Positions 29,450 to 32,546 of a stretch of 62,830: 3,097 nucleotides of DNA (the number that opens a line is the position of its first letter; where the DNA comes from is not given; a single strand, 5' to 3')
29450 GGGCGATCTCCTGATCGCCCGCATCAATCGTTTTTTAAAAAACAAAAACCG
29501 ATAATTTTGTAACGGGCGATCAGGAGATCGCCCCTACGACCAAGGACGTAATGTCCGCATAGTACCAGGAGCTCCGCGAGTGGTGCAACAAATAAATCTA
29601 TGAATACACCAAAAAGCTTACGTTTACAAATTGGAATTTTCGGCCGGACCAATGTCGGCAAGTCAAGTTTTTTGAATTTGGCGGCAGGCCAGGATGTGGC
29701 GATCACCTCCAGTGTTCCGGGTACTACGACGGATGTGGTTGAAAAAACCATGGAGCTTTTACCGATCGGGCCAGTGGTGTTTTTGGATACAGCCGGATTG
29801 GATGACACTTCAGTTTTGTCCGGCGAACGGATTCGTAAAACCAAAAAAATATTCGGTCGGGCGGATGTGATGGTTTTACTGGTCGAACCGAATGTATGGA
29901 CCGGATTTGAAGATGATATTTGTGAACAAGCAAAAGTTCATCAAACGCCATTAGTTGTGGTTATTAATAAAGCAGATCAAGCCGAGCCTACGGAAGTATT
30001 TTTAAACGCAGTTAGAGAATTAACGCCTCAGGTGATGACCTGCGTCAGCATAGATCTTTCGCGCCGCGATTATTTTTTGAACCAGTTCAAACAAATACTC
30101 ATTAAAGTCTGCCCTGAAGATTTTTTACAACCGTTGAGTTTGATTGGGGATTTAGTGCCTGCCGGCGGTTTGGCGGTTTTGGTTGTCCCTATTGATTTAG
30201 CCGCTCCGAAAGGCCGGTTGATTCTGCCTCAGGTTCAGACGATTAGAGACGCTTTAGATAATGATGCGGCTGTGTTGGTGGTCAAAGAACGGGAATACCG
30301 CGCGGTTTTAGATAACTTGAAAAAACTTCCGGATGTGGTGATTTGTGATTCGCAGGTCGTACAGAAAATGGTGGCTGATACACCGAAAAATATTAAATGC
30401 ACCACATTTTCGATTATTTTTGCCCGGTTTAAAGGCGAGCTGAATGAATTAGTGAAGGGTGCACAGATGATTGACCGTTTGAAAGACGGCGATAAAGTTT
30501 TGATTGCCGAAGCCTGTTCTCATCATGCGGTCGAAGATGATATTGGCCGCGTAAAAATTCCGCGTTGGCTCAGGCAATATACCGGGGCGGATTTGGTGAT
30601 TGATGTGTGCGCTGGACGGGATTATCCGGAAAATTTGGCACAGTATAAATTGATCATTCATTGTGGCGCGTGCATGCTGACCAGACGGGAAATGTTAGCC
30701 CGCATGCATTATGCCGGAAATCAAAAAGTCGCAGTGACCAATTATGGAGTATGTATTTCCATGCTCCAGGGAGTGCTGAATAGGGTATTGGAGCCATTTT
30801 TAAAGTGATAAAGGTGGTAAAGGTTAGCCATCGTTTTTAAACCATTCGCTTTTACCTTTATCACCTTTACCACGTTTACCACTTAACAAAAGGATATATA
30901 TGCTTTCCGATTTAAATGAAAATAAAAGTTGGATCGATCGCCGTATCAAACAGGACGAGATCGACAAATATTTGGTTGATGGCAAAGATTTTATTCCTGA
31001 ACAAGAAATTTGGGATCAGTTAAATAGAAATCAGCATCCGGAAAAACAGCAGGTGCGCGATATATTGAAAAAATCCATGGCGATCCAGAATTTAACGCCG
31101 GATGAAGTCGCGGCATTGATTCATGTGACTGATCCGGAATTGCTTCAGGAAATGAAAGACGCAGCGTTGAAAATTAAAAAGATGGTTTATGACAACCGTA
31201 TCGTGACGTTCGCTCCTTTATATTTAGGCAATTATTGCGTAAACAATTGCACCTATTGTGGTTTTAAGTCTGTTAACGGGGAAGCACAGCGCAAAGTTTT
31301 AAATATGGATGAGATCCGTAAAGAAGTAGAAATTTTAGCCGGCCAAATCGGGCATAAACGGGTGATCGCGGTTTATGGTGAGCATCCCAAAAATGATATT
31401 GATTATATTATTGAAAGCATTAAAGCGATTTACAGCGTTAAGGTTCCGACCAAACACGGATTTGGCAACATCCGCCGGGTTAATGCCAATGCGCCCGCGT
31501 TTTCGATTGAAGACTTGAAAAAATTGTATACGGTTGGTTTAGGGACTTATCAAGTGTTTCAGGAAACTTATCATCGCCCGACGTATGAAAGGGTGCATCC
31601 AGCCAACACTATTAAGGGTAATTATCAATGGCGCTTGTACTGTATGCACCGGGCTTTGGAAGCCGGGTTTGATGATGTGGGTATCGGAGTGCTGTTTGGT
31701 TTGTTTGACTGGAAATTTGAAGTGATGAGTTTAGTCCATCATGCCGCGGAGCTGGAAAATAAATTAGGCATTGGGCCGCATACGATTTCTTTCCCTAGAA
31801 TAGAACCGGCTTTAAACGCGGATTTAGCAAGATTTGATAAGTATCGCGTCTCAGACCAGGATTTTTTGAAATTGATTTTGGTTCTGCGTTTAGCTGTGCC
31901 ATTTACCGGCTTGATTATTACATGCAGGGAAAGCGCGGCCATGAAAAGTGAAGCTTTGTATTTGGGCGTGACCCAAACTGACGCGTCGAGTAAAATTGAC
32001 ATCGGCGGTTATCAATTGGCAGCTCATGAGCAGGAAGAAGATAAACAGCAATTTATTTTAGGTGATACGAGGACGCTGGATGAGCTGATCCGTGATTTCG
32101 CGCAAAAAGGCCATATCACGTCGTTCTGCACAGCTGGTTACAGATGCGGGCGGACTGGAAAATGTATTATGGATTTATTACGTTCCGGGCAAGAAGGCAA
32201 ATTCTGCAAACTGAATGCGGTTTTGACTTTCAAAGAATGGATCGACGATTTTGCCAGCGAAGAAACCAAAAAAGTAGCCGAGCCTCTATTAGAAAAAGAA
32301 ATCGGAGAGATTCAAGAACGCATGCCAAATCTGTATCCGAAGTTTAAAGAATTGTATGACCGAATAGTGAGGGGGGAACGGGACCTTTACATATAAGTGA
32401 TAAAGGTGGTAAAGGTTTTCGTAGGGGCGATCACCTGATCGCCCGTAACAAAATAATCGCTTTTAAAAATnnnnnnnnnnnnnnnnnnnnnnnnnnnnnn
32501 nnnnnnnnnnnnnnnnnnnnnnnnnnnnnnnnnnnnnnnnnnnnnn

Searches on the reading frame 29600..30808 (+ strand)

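Call 24: search_protein_families(library=pfam, proteins=[window:29600-30808:+])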
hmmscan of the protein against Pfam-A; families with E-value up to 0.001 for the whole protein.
window:29600-30808:+ (402 aa): 5 families
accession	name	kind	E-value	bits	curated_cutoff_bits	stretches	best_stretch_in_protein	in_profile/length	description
PF18133.7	HydF_tetramer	-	1.3e-47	160.9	22.6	1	283-399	2-118/118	Hydrogen maturase F tetramerization domain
PF18128.7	HydF_dimer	-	2.2e-39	134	23.4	1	181-279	1-99/99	Hydrogen maturase F dimerization domain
PF01926.29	MMR_HSR1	-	1.3e-19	70.9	21.9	1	10-124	1-113/113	50S ribosome-binding GTPase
PF00350.29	Dynamin_N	-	1.9e-05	25.2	27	0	11-43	1-33/168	Dynamin family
PF02421.24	FeoB_N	-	5.1e-05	23.3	27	1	10-137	2-127/156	Ferrous iron transport protein B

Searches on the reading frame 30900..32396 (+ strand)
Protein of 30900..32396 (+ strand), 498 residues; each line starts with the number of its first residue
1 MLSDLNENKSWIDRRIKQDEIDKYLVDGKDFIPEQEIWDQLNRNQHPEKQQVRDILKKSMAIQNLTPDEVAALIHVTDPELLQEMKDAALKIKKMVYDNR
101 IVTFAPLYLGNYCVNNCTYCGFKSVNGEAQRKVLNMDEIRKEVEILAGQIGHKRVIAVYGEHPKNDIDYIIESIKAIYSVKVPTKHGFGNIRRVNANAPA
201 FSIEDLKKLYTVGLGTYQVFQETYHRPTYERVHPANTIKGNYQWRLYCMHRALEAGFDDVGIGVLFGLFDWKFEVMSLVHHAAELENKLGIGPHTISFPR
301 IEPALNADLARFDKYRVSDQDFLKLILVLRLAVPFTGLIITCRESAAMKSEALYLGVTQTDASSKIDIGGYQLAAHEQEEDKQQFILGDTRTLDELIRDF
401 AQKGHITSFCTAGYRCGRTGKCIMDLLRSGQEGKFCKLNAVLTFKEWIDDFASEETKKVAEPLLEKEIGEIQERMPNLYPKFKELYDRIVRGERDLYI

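Call 24: search_protein_families(library=pfam, proteins=[window:30900-32396:+])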
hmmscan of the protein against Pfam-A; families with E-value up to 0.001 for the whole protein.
window:30900-32396:+ (498 aa): 2 families
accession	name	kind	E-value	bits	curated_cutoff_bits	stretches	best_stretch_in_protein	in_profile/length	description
PF04055.27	Radical_SAM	-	2.5e-14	54.2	29.5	1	109-268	3-154/166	Radical SAM superfamily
PF06968.18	BATS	-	1.9e-12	47.6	22.2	1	297-404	1-86/88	Biotin and Thiamin Synthesis associated domain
